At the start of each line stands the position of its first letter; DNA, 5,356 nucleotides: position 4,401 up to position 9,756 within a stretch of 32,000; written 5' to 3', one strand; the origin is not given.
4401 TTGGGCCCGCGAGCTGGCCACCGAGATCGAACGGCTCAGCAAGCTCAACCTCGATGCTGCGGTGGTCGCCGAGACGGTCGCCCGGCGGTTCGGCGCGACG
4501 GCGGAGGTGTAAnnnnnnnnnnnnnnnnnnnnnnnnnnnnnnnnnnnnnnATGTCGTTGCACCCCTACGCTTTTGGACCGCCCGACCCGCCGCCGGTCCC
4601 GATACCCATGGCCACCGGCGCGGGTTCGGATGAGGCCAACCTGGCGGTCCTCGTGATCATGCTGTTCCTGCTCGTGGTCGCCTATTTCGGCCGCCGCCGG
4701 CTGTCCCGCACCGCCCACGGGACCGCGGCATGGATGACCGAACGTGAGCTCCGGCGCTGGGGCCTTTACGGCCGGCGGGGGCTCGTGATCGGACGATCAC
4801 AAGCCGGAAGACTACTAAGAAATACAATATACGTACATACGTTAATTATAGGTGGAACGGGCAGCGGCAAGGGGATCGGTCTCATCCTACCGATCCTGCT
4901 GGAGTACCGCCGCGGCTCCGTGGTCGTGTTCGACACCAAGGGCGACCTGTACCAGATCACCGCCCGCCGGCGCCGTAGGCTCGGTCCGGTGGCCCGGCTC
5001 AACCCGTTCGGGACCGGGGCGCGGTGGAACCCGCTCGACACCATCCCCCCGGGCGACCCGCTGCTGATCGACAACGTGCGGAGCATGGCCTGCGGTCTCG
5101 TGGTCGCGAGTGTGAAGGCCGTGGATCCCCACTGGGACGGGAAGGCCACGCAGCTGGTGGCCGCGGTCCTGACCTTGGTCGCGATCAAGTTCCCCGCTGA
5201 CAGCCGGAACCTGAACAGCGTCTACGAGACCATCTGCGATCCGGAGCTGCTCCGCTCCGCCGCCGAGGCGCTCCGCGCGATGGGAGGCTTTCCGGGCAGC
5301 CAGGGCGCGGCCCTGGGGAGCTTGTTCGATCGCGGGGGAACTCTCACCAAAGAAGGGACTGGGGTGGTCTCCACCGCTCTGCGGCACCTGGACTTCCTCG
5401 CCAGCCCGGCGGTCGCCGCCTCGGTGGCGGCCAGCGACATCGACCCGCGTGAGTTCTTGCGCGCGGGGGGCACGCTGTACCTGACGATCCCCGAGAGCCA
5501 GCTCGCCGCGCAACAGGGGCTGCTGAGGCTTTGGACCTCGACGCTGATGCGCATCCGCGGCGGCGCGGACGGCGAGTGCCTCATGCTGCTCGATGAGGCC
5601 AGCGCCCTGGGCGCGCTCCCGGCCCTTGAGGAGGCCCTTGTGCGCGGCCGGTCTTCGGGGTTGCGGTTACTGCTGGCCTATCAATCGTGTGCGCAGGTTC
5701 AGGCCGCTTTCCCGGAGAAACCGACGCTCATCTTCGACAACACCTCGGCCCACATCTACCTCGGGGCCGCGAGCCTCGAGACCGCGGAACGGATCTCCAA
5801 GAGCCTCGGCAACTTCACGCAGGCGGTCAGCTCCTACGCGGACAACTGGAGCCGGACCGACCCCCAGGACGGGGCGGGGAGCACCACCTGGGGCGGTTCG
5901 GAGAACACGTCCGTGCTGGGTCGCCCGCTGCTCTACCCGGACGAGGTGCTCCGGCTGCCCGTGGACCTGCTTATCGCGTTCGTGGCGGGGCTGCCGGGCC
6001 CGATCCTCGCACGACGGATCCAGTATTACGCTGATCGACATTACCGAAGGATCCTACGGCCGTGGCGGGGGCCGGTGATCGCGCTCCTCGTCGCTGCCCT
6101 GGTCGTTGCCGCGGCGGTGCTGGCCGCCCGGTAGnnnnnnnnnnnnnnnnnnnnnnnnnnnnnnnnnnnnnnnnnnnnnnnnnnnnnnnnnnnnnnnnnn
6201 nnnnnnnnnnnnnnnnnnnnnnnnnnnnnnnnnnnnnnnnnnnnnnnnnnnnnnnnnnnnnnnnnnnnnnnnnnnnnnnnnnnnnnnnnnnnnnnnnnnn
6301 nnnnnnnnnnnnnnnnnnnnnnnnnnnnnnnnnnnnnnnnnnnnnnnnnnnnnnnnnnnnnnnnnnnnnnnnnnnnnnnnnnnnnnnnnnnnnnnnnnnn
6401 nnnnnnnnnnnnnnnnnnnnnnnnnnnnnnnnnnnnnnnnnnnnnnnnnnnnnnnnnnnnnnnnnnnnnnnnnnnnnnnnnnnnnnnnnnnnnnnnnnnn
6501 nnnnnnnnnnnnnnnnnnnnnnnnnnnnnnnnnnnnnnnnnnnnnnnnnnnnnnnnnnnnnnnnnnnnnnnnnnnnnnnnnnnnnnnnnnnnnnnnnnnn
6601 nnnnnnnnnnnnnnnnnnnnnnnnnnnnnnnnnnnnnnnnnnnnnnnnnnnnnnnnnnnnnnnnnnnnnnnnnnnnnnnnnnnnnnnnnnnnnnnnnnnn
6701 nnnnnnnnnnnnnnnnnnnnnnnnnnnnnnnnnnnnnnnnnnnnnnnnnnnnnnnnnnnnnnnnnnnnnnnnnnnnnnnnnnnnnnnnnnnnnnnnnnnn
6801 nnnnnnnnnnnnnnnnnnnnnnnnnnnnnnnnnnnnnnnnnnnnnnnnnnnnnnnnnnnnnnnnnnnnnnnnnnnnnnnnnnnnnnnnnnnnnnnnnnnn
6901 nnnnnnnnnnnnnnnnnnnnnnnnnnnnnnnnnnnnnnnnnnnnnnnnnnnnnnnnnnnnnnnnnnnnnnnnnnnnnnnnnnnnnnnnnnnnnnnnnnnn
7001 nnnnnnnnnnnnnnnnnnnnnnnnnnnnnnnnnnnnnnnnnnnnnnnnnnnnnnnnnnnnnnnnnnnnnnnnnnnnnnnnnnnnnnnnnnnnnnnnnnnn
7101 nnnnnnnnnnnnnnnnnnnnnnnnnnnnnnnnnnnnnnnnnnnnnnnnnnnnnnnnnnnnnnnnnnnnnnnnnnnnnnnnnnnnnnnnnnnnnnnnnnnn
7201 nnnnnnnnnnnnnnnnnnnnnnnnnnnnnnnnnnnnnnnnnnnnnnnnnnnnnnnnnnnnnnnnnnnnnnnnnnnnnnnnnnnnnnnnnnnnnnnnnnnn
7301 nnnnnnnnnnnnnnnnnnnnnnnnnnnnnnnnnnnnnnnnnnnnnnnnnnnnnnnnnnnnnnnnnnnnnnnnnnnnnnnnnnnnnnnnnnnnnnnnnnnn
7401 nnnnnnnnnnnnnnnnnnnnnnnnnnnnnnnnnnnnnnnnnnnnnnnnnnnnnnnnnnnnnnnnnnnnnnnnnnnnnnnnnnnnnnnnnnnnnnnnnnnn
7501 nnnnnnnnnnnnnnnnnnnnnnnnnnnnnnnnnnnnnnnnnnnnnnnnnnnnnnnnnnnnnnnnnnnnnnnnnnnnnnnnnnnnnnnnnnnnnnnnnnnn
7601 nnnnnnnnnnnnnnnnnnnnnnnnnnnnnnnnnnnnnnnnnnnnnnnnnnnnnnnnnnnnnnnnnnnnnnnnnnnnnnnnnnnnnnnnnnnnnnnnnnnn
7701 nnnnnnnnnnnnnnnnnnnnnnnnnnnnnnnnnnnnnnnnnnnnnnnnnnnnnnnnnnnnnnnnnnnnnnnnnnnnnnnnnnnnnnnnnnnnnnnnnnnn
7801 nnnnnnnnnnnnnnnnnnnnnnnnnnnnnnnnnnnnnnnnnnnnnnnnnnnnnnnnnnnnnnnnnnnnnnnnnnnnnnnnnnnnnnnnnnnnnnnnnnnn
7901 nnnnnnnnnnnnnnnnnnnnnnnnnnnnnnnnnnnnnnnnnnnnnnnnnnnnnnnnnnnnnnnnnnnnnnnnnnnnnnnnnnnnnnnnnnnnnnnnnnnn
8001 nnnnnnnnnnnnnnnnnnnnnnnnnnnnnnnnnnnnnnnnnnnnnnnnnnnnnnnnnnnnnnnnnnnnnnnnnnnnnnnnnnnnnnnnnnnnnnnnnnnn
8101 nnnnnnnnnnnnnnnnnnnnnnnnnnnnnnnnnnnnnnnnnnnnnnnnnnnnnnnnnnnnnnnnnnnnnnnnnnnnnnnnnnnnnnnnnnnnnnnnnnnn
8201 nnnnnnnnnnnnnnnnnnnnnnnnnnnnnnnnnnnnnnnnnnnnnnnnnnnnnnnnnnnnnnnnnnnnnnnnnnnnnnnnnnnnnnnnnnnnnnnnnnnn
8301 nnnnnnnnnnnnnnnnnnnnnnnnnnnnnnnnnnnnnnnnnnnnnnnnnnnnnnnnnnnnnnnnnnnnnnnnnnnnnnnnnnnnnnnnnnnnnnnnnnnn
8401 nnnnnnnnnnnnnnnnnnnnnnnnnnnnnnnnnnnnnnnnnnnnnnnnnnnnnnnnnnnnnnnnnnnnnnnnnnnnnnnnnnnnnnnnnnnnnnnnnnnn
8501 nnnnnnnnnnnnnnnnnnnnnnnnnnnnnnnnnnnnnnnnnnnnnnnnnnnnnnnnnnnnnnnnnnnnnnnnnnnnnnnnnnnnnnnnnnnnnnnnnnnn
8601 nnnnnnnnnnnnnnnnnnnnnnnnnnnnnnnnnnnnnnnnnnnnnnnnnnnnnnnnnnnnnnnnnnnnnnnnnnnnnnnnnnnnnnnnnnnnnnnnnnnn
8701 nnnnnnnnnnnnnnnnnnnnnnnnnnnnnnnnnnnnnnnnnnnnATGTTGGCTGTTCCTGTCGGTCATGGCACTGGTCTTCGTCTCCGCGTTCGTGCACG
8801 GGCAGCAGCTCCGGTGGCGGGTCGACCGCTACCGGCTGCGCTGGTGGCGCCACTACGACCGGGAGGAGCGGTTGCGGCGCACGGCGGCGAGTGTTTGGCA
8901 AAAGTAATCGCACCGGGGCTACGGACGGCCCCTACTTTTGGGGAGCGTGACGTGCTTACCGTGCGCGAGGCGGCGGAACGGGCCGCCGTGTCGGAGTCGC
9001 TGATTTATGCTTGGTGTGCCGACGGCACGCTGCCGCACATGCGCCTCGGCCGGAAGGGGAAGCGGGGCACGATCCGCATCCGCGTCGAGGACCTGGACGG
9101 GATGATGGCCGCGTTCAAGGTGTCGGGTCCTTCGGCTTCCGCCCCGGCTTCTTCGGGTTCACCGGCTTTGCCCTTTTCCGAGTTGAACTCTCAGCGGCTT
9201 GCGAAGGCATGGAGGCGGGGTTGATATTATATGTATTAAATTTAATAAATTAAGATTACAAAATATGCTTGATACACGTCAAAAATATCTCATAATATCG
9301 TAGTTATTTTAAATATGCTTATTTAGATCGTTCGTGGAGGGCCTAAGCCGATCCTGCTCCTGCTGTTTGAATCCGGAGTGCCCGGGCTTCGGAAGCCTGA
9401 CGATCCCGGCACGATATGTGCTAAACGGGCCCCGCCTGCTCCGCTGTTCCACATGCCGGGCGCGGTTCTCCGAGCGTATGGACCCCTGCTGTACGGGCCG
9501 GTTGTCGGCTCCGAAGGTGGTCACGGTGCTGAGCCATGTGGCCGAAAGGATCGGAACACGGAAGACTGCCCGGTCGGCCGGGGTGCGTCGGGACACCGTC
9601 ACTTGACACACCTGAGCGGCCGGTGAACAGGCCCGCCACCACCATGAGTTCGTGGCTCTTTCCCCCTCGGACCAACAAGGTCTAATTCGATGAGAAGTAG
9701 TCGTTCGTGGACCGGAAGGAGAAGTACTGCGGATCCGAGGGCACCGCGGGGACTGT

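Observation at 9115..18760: A ~9.4-kb segment bracketed by two diverged copies of the integrase-gene 3' end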

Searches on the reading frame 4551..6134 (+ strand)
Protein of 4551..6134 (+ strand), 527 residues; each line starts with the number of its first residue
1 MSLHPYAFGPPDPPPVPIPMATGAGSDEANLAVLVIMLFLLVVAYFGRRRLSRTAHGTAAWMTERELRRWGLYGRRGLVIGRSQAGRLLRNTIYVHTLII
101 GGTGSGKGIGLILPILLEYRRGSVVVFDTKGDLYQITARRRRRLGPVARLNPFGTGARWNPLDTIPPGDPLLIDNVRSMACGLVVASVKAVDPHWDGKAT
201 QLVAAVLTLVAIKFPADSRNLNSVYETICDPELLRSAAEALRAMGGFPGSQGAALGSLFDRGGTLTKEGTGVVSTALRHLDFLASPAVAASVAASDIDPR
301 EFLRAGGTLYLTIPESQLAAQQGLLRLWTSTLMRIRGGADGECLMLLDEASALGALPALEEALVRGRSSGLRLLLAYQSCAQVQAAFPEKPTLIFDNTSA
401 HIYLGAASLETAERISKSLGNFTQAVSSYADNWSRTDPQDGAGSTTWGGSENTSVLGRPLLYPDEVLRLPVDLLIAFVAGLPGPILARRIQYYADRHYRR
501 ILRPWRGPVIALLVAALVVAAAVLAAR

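Call 9: search_protein_families(library=pfam, proteins=[window:4551-6134:+], max_evalue=0.01)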
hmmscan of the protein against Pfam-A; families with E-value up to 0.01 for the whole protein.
window:4551-6134:+ (527 aa): 4 families
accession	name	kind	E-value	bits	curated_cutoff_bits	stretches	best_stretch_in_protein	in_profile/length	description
PF02534.20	T4SS-DNA_transf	-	1.8e-59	202.3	20.1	1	61-498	2-451/468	Type IV secretory system Conjugative DNA transfer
PF10412.15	TrwB_AAD_bind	-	2.7e-22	79.6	20.5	1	94-470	15-367/387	Type IV secretion-system coupling protein DNA-binding domain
PF12696.13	TraG-D_C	-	2.5e-21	76.4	22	1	343-470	2-125/126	TraM recognition site of TraD and TraG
PF01935.23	DUF87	-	0.00094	19.8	23.2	1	93-137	22-68/220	Helicase HerA, central domain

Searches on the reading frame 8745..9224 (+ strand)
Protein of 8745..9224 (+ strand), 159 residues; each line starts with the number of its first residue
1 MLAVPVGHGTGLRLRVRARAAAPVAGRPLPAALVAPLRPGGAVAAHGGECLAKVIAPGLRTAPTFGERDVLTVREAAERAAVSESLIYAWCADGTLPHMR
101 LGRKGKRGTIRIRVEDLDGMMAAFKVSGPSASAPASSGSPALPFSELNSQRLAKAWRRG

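Call 37: search_protein_families(library=pfam, proteins=[window:8745-9224:+], max_evalue=5)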
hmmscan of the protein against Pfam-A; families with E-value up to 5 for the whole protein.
window:8745-9224:+ (159 aa): 2 families
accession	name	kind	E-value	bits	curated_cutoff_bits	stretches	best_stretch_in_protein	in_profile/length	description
PF12728.13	HTH_17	-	5.7e-10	39.7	27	1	70-121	1-47/51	Helix-turn-helix domain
PF20038.5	HTH_59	-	0.012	16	27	1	68-95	5-34/66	Helix-turn-helix domain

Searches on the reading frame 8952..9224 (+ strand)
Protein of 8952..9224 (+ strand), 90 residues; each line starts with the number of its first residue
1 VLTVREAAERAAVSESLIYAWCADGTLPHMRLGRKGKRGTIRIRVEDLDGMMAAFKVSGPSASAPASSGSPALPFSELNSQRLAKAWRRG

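Call 8: search_protein_families(library=pfam, proteins=[window:8952-9224:+], max_evalue=0.01)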
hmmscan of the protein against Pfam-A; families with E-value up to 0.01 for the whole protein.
window:8952-9224:+ (90 aa): 1 family
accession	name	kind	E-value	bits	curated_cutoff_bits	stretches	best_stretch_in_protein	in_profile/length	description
PF12728.13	HTH_17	-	1.4e-10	41.7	27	1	1-53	1-48/51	Helix-turn-helix domain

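Call 12: find_encoding_contigs(protein=window:8952-9224:+, flank=10000, max_places=10)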
Protein window:8952-9224:+ (90 aa): no gene with exactly this product is on record in the collection.

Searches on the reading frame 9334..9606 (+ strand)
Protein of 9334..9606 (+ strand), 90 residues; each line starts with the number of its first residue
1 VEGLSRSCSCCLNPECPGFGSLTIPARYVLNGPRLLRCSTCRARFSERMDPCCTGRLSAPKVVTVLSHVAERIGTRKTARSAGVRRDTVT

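Call 8: search_protein_families(library=pfam, proteins=[window:9334-9606:+], max_evalue=0.01)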
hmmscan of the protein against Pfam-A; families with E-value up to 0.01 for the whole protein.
window:9334-9606:+ (90 aa): 0 families

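Call 18: search_protein_families(library=padloc, proteins=[window:9334-9606:+], max_evalue=0.01)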
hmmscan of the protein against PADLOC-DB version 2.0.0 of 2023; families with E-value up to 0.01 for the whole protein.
window:9334-9606:+ (90 aa): 0 families

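Call 19: search_protein_families(library=ncbifam, proteins=[window:9334-9606:+], max_evalue=0.01)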
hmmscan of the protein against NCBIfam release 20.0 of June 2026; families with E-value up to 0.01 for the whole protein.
window:9334-9606:+ (90 aa): 0 families

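Call 37: search_protein_families(library=pfam, proteins=[window:9334-9606:+], max_evalue=5)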
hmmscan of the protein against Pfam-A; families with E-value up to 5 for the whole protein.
window:9334-9606:+ (90 aa): 1 family
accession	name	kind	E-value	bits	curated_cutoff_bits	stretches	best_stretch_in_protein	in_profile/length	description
PF16905.10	GPHH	-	0.022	15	26.8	1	49-78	9-40/54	Voltage-dependent L-type calcium channel, IQ-associated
